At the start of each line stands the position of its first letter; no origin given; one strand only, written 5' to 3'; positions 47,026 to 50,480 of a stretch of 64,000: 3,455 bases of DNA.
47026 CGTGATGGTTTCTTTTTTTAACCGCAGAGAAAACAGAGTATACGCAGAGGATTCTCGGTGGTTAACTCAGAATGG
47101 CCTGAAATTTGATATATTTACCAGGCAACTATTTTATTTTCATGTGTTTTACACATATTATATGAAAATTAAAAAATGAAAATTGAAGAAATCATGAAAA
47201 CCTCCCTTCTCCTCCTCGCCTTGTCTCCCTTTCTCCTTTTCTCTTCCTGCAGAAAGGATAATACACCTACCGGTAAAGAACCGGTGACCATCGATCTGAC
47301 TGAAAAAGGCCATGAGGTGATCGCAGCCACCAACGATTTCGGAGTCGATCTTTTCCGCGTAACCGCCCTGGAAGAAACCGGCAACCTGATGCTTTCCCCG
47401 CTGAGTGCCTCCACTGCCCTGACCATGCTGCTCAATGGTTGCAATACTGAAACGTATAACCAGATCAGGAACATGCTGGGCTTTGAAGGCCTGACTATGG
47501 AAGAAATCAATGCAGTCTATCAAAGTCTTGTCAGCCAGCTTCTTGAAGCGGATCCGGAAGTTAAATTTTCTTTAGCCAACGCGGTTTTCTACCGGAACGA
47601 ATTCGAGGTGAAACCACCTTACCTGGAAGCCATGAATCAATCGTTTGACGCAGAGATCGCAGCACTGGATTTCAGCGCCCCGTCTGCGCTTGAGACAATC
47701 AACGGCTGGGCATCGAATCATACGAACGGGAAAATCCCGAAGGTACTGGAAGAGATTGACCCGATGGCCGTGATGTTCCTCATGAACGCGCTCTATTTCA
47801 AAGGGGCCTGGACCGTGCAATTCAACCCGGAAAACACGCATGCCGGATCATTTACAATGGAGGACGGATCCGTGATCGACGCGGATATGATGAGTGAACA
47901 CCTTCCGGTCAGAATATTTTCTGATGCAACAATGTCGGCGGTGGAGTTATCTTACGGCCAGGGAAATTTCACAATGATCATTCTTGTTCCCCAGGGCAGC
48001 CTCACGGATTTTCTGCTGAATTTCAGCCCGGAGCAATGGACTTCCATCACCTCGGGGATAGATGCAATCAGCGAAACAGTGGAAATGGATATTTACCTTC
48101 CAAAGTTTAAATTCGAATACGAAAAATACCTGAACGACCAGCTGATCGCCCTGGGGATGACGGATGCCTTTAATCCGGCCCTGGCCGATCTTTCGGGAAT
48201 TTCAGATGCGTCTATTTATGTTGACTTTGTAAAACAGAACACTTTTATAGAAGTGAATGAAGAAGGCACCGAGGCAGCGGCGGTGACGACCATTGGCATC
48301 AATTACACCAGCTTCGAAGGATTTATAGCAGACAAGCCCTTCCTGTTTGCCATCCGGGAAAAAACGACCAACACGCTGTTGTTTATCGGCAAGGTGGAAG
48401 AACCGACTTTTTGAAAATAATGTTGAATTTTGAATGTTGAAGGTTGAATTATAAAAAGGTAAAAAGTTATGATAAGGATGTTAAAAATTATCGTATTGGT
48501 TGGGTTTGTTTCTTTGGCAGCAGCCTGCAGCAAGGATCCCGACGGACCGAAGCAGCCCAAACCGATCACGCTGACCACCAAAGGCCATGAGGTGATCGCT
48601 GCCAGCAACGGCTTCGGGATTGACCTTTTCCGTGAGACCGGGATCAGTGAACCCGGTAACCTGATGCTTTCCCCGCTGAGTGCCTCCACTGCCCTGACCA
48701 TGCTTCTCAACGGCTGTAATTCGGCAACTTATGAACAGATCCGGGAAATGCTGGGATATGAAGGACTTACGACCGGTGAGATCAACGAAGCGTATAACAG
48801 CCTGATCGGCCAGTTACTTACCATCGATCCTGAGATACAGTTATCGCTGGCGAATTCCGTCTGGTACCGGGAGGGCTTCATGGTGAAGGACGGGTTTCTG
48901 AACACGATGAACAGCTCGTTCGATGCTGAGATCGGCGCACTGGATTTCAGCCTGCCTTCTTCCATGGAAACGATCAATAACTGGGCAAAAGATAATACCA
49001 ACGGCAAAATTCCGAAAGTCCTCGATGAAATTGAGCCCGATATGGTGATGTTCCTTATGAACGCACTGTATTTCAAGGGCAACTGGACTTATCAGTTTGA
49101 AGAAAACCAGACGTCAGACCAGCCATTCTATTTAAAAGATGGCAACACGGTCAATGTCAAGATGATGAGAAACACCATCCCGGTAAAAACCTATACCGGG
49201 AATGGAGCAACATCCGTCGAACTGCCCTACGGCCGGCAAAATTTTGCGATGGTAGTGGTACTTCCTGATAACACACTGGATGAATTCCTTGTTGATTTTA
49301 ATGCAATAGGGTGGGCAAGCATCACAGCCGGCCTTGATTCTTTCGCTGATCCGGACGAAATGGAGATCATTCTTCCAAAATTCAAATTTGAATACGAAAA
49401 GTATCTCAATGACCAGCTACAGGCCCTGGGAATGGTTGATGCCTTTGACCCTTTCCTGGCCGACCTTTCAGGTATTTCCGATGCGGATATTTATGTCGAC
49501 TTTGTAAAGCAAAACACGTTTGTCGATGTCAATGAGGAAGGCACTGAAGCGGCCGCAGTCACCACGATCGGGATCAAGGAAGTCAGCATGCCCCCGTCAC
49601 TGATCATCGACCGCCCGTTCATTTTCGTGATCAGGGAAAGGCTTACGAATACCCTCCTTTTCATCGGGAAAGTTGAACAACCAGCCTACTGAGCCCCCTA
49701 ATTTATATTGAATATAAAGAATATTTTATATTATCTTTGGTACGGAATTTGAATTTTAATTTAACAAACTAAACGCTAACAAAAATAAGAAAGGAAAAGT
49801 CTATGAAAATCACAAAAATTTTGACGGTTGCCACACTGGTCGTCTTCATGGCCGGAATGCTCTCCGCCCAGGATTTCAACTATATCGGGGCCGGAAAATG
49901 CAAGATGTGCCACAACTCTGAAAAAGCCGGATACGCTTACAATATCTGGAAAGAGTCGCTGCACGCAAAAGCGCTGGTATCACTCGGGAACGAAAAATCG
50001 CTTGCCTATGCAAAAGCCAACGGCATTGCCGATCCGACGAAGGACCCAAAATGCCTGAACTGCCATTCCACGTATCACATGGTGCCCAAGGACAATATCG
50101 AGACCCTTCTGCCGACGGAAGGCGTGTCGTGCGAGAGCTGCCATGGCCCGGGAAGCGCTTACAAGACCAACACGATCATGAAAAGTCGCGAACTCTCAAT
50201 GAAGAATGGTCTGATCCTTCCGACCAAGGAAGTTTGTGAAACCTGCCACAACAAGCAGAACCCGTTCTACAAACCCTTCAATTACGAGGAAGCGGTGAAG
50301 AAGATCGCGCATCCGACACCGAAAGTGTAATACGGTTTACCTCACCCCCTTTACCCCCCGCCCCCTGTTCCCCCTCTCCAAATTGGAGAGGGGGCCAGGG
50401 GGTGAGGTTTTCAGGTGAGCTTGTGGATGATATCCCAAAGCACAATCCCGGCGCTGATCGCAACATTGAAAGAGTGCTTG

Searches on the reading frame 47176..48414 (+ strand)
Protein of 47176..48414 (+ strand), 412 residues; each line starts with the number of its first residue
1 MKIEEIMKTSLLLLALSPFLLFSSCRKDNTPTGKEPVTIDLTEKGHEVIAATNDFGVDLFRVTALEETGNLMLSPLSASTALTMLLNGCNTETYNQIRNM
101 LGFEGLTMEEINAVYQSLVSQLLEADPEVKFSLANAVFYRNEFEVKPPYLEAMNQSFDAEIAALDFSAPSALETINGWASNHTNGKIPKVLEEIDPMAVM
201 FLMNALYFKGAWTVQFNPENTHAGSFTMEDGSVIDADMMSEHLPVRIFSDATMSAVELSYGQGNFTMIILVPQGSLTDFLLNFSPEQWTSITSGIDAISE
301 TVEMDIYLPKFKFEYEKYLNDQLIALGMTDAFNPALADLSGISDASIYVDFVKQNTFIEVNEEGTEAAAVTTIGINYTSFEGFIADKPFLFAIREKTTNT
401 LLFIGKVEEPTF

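Call 49: search_protein_families(library=pfam, proteins=[window:47176-48414:+], max_evalue=0.001)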
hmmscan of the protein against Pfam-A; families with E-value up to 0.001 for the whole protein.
window:47176-48414:+ (412 aa): 1 family
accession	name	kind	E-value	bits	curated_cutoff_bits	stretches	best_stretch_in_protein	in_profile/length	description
PF00079.25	Serpin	-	2.5e-102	343.3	27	1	51-410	2-370/370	Serpin (serine protease inhibitor)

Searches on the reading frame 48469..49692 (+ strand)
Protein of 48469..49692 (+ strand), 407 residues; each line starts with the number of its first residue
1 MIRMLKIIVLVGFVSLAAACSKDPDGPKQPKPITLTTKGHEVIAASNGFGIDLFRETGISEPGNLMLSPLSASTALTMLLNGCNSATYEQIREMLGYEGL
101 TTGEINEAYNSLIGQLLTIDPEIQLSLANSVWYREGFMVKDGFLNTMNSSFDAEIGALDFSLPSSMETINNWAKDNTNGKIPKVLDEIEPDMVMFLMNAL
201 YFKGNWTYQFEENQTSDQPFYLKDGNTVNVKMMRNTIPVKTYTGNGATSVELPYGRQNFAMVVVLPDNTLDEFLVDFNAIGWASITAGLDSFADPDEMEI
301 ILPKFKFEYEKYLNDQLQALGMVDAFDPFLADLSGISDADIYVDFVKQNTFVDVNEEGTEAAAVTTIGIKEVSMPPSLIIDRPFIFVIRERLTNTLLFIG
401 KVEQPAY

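Call 49: search_protein_families(library=pfam, proteins=[window:48469-49692:+], max_evalue=0.001)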
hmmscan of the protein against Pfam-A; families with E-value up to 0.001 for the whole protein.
window:48469-49692:+ (407 aa): 1 family
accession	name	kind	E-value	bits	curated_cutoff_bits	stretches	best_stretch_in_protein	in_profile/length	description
PF00079.25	Serpin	-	2.1e-102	343.5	27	1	45-405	2-370/370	Serpin (serine protease inhibitor)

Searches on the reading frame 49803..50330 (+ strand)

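Call 17: search_protein_families(library=ncbifam, proteins=[window:49803-50330:+], max_evalue=0.01)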
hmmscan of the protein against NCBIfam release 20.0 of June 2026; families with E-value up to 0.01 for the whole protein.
window:49803-50330:+ (175 aa): 11 families
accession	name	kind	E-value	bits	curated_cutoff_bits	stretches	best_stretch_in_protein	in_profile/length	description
NF043010.1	Cyt554_Nsmonas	equivalog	5.9e-18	65.1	400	1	2-134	4-134/238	cytochrome c-550 CycA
NF041198.1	UshA_like_PCGU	equivalog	1.8e-17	63.1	275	1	22-154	400-513/519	UshA-like (seleno)protein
TIGR03508.1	decahem_SO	subfamily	5.7e-09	35.8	192.2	2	32-127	72-163/258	DmsE family decaheme c-type cytochrome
NF041028.1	decahem_GSU2203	exception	8.5e-08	31.8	325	1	81-153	36-112/317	GSU2203 family decaheme c-type cytochrome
TIGR03507.1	decahem_SO1788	subfamily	1.8e-05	23.4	209.3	0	104-152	573-627/672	OmcA/MtrC family decaheme c-type cytochrome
TIGR04257.1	nanowire_3heme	domain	0.00019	21.5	40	0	81-123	23-67/75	c(7)-type cytochrome triheme domain-containing protein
TIGR01905.1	paired_CXXCH_1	subfamily_domain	0.00065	19.6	25.2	0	78-89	3-14/41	doubled CXXCH domain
TIGR04315.1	octaheme_Shew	subfamily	0.0018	17.4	375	1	32-126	189-262/440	tetrathionate reductase family octaheme c-type cytochrome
NF040886.1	cyt_C_like_Sec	equivalog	0.0046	15.6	250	1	31-76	46-86/423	multiheme c-type cytochrome (seleno)protein ExtKL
NF041895.1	choice_anch_V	domain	0.0047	17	42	0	66-89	7-32/150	choice-of-anchor V domain-containing protein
NF058586.1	HNHNucHlpB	equivalog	0.0096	16.3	130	0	89-130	20-60/99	HNH nuclease-like protein HlpB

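Call 49: search_protein_families(library=pfam, proteins=[window:49803-50330:+], max_evalue=0.001)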
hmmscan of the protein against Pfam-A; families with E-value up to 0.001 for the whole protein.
window:49803-50330:+ (175 aa): 5 families
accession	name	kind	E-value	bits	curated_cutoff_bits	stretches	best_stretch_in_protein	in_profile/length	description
PF13435.11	Cytochrome_C554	-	1.9e-17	64.4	20.8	1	32-115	1-84/84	Cytochrome c554 and c-prime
PF22113.1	Mtrc-MtrF_II-IV_dom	-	4.7e-08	33.2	30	1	25-152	23-166/176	Outer membrane cytochrome MtrC/MtrF-like, domains II/IV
PF14522.11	Cytochrome_C7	-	1.1e-07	32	24.8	2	106-155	12-54/67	Cytochrome c7 and related cytochrome c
PF14537.11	Cytochrom_c3_2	-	2.4e-05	25.2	25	0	106-155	5-39/79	Cytochrome c3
PF09699.15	Paired_CXXCH_1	-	3.6e-05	23.8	20.6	0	30-42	6-18/41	Doubled CXXCH motif (Paired_CXXCH_1)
